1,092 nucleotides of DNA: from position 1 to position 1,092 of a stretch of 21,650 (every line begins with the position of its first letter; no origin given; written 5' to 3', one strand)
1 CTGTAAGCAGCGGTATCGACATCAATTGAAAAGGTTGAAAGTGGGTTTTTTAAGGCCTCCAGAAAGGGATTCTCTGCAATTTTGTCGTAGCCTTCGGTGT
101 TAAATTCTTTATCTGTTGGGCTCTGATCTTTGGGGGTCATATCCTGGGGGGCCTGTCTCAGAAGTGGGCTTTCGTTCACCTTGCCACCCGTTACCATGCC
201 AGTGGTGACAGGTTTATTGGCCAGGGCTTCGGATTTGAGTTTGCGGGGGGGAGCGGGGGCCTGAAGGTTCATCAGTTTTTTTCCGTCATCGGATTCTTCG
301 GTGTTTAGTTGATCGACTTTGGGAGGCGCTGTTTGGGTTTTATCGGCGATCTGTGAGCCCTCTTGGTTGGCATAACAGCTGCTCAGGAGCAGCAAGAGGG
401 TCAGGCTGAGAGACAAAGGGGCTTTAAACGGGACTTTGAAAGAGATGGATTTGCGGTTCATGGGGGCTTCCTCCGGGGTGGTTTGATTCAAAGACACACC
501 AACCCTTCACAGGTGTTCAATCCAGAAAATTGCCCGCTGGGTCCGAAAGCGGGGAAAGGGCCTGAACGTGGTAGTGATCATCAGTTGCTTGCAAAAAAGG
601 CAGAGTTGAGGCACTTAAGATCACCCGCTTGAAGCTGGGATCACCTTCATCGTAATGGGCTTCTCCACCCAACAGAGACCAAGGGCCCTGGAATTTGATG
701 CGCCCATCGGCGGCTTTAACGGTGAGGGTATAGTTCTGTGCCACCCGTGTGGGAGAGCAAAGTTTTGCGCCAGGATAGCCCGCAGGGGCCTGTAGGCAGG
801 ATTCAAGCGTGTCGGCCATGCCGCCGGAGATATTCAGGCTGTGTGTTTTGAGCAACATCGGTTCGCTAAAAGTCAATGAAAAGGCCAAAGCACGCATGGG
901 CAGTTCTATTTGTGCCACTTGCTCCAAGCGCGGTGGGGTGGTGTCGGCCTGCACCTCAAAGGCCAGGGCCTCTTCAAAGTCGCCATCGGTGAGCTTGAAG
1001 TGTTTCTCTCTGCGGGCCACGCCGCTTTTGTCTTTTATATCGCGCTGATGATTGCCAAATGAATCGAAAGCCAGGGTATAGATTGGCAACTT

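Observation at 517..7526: Tandem array of four paralogous secreted Big_5/CarboxypepD_reg surface proteins in one overlapping-gene operon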

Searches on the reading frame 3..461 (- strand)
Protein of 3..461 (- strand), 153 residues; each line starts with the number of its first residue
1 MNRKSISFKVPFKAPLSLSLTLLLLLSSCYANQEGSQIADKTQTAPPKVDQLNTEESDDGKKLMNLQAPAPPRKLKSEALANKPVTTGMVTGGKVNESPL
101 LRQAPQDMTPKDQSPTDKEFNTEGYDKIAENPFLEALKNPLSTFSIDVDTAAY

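Call 20: search_protein_families(library=pfam, proteins=[window:3-461:-], max_evalue=0.01)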
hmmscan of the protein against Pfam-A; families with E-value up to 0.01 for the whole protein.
seq(153 aa): 1 family
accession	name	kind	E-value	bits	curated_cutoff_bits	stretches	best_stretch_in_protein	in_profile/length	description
PF12450.13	vWF_A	-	1.3e-09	38.4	25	1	120-153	2-35/94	von Willebrand factor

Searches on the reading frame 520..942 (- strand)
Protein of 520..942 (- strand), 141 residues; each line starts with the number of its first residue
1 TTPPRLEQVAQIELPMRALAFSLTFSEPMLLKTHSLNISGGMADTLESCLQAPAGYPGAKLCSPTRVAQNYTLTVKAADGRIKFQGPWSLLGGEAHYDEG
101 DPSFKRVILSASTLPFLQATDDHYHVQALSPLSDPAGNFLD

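Call 42: search_protein_families(library=pfam, proteins=[window:520-942:-], max_evalue=10)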
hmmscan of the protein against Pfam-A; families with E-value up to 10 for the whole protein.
seq(141 aa): 0 families
